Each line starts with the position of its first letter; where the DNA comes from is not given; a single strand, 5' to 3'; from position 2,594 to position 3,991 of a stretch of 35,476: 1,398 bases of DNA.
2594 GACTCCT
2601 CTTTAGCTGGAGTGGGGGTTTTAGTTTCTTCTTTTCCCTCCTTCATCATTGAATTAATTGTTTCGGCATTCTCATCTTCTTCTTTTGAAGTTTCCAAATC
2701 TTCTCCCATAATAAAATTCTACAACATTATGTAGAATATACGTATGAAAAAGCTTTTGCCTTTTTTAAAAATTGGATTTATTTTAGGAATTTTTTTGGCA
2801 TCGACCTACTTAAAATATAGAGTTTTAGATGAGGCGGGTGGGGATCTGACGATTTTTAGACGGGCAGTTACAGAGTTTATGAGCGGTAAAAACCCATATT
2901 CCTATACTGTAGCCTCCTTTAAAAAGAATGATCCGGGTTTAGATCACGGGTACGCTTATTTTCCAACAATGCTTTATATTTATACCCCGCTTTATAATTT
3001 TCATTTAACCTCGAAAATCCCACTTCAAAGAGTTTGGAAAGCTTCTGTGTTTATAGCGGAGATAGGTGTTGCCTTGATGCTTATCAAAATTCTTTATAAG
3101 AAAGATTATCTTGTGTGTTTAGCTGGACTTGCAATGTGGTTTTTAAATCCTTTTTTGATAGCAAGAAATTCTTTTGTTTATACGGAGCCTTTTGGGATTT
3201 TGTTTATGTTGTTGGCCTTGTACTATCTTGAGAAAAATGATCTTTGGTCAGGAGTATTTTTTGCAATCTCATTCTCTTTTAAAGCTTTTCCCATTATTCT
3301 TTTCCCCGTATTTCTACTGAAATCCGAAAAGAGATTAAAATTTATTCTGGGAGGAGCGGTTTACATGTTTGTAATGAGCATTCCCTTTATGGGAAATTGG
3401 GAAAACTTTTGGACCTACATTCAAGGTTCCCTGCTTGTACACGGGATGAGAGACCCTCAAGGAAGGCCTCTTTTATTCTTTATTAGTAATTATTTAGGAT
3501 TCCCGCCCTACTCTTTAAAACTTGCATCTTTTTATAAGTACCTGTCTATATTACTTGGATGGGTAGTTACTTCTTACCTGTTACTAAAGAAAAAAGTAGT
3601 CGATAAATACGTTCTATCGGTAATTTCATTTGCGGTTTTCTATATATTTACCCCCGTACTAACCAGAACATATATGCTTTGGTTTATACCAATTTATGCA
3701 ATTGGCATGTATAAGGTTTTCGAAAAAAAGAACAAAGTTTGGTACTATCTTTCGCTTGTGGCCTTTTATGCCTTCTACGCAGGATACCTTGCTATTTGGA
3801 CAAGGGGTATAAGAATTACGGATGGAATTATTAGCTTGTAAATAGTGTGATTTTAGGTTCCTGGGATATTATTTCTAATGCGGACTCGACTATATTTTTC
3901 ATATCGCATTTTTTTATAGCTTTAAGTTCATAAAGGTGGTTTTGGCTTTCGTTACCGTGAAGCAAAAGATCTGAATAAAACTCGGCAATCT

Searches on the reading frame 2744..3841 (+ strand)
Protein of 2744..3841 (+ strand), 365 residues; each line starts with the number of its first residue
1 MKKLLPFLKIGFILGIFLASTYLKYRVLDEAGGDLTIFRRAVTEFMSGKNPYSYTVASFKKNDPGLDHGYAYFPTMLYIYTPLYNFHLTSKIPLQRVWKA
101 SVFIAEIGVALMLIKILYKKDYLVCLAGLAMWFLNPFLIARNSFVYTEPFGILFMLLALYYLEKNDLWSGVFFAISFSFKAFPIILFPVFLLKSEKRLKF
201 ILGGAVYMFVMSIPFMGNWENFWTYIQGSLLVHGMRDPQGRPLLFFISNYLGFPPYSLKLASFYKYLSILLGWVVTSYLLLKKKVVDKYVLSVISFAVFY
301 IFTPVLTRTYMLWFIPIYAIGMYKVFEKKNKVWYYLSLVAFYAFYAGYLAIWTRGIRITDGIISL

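Call 92: search_protein_families(library=pfam, proteins=[window:2744-3841:+], max_evalue=0.001)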
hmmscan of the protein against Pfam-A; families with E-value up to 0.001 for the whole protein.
window:2744-3841:+ (365 aa): 1 family
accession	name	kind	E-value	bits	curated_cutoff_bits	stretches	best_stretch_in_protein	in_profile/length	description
PF09594.16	GT87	-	0.00058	20.1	25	1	70-230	1-159/237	Glycosyltransferase family 87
